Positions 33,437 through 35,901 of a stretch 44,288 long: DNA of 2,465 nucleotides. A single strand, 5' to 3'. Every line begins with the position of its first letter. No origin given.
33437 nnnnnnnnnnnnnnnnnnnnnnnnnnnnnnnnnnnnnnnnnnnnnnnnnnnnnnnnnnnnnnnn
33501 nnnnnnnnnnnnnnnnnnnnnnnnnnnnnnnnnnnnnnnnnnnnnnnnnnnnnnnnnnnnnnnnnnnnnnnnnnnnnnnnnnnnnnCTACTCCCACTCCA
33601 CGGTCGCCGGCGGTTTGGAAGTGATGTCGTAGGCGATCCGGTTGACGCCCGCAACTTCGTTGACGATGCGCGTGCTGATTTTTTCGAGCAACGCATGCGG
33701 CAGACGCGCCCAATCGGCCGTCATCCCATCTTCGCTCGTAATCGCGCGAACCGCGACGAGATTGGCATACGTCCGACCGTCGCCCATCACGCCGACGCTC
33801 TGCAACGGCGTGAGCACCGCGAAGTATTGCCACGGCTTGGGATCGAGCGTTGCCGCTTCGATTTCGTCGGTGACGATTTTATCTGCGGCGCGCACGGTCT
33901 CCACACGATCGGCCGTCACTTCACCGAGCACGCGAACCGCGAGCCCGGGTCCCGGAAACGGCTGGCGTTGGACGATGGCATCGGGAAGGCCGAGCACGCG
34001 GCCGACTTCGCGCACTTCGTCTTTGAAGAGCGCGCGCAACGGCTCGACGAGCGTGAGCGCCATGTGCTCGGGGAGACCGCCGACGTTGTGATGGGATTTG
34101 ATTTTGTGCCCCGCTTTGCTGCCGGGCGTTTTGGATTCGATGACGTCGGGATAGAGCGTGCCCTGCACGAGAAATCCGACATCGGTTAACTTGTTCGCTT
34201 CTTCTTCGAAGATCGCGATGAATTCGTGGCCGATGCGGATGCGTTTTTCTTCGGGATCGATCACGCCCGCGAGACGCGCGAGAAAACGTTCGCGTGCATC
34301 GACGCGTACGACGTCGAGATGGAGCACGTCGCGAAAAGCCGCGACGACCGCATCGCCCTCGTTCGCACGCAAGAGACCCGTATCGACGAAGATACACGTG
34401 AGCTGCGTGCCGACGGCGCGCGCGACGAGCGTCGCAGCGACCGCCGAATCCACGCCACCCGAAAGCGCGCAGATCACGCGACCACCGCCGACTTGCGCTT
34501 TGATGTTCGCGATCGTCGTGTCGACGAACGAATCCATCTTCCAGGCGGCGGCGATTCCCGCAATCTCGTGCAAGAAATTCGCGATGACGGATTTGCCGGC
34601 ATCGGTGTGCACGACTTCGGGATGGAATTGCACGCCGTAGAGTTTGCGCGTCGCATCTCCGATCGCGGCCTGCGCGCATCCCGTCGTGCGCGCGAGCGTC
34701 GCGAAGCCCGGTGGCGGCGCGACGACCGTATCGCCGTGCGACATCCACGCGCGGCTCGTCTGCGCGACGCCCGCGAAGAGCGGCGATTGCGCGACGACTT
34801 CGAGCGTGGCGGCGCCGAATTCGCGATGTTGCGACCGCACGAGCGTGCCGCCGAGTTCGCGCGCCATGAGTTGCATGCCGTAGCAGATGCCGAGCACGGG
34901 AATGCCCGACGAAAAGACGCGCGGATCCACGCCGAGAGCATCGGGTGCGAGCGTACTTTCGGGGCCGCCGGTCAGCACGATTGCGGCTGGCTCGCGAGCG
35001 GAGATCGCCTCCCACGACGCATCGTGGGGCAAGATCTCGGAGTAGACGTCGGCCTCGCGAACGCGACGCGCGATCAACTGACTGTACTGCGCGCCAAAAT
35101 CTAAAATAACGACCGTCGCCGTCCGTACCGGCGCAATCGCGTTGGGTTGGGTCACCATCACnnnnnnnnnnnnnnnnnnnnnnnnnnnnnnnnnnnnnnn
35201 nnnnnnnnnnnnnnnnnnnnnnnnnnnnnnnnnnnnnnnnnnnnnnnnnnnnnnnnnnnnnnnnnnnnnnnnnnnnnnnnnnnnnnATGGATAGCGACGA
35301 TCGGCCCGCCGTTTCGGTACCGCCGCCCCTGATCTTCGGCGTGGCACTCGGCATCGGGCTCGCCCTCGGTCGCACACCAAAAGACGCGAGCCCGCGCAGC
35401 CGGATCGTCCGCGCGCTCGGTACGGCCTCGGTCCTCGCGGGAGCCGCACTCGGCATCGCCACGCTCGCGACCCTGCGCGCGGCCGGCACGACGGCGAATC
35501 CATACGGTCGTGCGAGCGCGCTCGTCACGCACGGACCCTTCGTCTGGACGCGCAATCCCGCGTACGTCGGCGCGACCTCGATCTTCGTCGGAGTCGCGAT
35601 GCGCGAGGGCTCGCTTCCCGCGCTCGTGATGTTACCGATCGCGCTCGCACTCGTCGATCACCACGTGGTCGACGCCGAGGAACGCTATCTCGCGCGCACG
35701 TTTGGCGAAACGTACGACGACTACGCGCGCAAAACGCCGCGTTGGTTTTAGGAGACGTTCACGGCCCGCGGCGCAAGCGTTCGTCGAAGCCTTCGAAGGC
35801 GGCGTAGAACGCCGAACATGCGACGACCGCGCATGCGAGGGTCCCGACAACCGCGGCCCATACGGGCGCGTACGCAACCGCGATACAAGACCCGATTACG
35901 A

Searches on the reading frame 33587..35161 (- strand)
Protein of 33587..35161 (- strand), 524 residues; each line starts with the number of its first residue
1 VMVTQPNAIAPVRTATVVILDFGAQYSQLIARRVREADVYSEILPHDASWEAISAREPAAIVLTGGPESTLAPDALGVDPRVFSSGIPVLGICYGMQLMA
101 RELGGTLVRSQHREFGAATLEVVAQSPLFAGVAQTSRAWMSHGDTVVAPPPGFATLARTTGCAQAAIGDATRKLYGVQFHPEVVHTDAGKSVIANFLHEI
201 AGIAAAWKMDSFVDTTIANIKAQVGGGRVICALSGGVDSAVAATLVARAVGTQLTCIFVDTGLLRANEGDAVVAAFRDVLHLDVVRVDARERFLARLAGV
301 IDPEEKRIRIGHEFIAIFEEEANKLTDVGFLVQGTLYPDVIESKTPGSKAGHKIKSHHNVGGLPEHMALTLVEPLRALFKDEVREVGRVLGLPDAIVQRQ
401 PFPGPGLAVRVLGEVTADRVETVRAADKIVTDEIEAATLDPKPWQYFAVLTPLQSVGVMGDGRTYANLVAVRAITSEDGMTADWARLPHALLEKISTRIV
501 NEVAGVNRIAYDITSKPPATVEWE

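Call 18: search_protein_families(library=pfam, proteins=[window:33587-35161:-], max_evalue=0.00001)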
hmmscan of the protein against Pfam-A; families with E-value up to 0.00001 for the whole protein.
window:33587-35161:- (524 aa): 4 families
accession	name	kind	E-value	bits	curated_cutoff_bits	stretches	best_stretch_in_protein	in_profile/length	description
PF00958.27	GMP_synt_C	-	1.7e-42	143.8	27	1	432-523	1-92/92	GMP synthase C terminal domain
PF00117.34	GATase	-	2.7e-42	145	22.8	1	18-199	1-189/190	Glutamine amidotransferase class-I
PF07722.19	Peptidase_C26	-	1.6e-08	35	20.5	1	83-182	102-219/219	Peptidase C26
PF02540.23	NAD_synthase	-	7.9e-07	28.9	21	0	223-253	15-45/242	NAD synthase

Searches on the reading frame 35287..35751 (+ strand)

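Call 29: search_protein_families(library=pfam, proteins=[window:35287-35751:+], max_evalue=0.0001)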
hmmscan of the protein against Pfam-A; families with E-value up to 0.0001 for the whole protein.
window:35287-35751:+ (154 aa): 1 family
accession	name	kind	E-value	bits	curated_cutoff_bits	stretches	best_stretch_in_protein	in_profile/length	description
PF04191.18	PEMT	-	4.5e-15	56.4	25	1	42-141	3-104/105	Phospholipid methyltransferase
